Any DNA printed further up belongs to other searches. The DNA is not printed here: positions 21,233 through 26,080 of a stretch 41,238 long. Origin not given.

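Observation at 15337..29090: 14-kb locus: regulator plus membrane partner plus two 1500-aa paralogous hyper-glycosylatable secreted proteins plus a C-domain-only paralog plus two anchored proteins; candidate host-attachment apparatus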

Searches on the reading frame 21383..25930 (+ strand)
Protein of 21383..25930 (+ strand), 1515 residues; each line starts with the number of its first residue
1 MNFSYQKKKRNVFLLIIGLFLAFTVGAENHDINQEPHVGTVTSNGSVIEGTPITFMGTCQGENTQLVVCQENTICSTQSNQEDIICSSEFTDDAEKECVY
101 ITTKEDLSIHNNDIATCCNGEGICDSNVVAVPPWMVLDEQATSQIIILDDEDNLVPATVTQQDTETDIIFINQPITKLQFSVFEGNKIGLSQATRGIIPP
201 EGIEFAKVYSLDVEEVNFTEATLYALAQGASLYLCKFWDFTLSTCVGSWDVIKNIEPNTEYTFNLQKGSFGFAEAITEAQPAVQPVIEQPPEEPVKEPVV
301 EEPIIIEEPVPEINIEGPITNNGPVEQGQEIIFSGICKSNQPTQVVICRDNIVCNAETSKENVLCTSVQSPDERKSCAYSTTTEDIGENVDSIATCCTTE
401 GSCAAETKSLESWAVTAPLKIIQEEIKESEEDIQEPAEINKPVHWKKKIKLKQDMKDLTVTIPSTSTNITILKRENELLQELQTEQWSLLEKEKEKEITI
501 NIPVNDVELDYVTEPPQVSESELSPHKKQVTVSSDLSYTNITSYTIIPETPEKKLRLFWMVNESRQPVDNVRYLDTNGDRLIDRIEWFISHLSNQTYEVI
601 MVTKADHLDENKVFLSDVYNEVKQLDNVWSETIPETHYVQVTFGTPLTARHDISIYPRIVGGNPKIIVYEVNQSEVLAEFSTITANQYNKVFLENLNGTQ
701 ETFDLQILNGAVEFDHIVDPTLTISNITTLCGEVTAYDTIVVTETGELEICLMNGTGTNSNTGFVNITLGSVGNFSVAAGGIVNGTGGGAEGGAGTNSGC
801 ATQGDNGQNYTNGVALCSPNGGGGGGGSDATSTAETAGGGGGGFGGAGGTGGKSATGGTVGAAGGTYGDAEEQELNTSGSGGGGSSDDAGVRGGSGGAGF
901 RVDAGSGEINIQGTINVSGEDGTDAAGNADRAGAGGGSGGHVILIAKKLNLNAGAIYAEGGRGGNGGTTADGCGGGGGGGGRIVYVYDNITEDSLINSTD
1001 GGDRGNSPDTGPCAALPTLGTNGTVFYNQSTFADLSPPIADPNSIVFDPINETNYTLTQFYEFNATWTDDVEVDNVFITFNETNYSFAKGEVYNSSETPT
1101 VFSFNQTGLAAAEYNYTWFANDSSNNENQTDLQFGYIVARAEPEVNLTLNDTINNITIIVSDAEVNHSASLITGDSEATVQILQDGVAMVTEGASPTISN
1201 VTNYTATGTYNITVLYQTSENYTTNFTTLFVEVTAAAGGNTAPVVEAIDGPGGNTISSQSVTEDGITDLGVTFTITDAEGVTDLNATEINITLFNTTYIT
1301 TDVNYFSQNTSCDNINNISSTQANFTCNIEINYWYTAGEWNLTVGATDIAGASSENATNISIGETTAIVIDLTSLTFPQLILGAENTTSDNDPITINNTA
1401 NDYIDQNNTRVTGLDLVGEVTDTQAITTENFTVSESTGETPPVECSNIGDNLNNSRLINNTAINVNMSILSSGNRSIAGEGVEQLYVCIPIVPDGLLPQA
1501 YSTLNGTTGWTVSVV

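Call 4: search_protein_families(library=pfam, proteins=[window:21383-25930:+], max_evalue=0.1)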
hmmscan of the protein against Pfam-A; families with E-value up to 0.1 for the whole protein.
window:21383-25930:+ (1515 aa): 1 family
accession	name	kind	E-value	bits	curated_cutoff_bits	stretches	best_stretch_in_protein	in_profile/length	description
PF08329.16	ChitinaseA_N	-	0.068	13.3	21.2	0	1156-1216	31-91/133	Chitinase A, N-terminal domain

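Call 25: search_protein_families(library=ncbifam, proteins=[window:21383-25930:+], max_evalue=0.1)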
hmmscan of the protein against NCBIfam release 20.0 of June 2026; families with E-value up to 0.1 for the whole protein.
window:21383-25930:+ (1515 aa): 0 families
